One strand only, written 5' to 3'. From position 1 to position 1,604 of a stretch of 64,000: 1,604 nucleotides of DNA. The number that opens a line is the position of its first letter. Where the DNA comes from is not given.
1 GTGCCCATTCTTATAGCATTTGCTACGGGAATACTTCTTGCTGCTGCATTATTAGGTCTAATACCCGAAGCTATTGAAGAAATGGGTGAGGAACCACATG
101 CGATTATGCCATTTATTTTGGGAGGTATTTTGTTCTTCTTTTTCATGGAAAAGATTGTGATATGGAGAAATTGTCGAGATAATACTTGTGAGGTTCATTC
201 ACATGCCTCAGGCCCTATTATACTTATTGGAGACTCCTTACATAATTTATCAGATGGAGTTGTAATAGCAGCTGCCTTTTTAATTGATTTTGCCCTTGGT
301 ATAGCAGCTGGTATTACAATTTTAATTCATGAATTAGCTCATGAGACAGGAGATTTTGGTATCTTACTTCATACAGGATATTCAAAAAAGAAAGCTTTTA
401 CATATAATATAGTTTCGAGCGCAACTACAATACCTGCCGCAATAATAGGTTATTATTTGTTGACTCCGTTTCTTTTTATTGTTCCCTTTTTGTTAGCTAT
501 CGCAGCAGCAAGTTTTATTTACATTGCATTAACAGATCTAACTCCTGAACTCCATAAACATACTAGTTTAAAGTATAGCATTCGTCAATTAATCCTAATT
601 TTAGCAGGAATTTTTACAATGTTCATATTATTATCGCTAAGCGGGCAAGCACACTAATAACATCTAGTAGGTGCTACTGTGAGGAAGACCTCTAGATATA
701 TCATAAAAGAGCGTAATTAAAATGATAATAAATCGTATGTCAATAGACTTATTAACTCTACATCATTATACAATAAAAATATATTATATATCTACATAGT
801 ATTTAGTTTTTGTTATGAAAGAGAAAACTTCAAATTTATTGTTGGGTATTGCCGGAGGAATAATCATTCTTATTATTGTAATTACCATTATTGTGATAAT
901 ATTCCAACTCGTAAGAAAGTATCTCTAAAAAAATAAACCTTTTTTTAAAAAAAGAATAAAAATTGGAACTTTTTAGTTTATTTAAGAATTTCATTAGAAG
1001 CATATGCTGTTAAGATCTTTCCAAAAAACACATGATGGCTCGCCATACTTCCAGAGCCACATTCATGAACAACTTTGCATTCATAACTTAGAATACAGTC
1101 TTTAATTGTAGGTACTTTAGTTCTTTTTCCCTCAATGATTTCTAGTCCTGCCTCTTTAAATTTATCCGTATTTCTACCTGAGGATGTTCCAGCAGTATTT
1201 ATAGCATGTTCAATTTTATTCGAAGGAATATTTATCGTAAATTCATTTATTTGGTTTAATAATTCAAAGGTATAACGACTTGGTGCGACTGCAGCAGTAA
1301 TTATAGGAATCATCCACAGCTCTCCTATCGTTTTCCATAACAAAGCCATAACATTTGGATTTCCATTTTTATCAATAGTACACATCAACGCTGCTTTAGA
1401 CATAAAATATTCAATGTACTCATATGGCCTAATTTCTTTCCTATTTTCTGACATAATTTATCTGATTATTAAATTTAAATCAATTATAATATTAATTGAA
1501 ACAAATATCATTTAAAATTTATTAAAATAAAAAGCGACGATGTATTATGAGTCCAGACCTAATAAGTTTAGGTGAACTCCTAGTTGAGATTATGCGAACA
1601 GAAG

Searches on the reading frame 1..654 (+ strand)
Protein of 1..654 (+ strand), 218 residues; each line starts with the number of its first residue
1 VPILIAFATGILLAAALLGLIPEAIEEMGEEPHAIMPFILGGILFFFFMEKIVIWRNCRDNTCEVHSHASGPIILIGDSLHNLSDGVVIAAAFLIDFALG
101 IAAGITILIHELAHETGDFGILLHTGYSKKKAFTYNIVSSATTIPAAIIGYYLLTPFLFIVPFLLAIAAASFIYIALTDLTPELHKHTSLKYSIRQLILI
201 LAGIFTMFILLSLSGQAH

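Call 79: search_protein_families(library=pfam, proteins=[window:1-654:+], max_evalue=0.0001)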
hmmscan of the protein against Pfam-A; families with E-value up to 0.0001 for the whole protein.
window:1-654:+ (218 aa): 1 family
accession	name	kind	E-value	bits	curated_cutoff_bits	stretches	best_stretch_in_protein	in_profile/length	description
PF02535.28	Zip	-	3.3e-35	122.3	35.1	2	71-210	178-322/323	ZIP Zinc transporter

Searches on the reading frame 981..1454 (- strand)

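Call 79: search_protein_families(library=pfam, proteins=[window:981-1454:-], max_evalue=0.0001)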
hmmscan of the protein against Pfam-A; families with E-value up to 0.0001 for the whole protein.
window:981-1454:- (158 aa): 1 family
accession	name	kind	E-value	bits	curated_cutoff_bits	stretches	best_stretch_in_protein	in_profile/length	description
PF01613.24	Flavin_Reduct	-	1e-19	71.6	27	1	19-155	6-136/153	Flavin reductase like domain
